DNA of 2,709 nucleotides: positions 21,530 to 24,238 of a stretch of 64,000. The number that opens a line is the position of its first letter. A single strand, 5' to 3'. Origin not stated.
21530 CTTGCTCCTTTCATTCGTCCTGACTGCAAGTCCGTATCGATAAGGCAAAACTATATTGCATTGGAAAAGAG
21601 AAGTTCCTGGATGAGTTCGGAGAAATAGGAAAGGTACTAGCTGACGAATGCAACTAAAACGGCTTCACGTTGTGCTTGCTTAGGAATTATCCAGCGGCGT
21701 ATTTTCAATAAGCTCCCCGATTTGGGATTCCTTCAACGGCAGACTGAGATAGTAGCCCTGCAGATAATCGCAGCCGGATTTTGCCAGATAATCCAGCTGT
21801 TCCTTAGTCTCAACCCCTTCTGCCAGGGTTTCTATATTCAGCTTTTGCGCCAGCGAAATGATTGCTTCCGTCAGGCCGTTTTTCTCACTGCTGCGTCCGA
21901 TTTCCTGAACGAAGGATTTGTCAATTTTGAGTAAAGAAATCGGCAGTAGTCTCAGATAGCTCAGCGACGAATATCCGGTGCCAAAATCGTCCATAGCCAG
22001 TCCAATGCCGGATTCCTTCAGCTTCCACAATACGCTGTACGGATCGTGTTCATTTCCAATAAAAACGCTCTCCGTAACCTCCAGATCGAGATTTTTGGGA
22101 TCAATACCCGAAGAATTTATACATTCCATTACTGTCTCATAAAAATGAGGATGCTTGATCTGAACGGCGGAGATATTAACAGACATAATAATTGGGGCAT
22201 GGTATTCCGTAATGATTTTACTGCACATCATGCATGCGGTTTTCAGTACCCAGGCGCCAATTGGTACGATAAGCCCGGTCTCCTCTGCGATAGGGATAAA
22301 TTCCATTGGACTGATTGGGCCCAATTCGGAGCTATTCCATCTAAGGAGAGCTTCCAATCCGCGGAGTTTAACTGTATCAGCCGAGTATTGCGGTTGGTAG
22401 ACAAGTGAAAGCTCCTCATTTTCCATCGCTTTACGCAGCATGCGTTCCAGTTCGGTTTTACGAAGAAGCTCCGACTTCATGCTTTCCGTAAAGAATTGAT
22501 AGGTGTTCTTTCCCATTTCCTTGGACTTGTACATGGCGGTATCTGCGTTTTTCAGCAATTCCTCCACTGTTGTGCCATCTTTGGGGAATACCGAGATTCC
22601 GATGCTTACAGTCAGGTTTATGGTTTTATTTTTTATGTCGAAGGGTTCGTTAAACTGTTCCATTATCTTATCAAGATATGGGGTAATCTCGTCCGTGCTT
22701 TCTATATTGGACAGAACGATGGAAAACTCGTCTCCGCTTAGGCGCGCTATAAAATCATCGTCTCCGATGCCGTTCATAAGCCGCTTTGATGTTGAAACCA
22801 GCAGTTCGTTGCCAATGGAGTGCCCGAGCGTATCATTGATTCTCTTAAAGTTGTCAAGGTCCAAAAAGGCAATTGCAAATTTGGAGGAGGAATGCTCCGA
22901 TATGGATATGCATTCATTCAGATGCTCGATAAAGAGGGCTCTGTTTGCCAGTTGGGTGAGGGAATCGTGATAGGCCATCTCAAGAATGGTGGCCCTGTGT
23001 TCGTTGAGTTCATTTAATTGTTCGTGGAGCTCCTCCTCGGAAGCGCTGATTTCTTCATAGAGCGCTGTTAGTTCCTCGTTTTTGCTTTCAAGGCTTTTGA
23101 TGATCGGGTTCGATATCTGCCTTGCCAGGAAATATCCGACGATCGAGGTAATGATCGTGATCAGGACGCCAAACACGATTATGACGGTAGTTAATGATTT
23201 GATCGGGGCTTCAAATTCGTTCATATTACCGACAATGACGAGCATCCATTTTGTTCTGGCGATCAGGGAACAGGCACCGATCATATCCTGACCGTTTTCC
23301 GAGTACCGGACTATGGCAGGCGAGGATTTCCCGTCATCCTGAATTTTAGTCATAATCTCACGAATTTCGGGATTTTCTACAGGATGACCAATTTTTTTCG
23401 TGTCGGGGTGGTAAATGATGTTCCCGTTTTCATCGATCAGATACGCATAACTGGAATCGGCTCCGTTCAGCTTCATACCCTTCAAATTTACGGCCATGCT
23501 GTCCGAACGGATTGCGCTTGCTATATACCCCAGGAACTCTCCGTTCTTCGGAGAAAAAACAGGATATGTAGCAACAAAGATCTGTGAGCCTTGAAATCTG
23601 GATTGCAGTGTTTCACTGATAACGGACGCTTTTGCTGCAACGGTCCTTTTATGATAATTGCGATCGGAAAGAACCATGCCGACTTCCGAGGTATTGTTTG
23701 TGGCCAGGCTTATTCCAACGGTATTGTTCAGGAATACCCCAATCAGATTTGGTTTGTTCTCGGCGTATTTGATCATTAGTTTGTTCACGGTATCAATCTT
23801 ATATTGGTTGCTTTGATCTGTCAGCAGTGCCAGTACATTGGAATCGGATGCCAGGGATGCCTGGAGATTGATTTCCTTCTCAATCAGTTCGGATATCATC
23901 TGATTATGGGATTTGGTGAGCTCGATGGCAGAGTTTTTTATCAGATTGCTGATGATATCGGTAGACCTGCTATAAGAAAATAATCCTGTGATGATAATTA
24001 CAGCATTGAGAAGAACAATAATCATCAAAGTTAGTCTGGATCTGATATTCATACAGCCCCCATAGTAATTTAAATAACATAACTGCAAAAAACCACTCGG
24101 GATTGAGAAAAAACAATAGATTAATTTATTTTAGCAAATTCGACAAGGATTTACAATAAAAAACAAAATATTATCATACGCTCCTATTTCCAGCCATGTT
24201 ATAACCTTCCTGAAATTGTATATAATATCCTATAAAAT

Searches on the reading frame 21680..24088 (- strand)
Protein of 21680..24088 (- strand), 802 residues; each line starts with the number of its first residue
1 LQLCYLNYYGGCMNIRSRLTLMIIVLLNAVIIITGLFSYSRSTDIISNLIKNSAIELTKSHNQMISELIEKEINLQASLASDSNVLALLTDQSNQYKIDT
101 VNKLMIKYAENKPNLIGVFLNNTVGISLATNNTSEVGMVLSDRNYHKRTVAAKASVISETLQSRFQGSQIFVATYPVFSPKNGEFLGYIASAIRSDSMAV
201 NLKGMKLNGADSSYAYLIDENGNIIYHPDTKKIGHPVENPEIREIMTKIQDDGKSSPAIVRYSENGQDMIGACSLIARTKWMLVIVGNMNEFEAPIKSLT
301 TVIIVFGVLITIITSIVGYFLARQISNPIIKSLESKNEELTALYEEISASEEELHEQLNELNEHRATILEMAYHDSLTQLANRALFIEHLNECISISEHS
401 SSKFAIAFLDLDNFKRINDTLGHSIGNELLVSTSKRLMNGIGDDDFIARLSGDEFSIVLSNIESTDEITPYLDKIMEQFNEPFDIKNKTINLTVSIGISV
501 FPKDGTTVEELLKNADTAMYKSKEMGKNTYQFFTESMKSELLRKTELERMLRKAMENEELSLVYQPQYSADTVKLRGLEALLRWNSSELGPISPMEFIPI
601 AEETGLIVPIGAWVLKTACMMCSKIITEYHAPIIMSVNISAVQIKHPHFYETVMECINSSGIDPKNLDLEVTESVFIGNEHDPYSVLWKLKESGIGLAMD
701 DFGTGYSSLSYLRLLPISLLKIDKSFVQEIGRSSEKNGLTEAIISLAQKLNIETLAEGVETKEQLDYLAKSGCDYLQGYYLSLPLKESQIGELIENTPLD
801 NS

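Call 23: search_protein_families(library=pfam, proteins=[window:21680-24088:-], max_evalue=0.00001)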
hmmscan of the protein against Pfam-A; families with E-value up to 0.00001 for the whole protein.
window:21680-24088:- (802 aa): 4 families
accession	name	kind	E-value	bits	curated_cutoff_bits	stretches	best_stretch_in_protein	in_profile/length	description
PF00563.25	EAL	-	2.7e-70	236.9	31.3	1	549-784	2-236/236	EAL domain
PF00990.26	GGDEF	-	1.1e-47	162.2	23.8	1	372-528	1-160/161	Diguanylate cyclase, GGDEF domain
PF02743.24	dCache_1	-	4.6e-16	59.5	45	1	46-286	3-240/240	Cache domain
PF17203.10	sCache_3_2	-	9.6e-06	26.2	28.4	0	62-203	4-136/140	Single cache domain 3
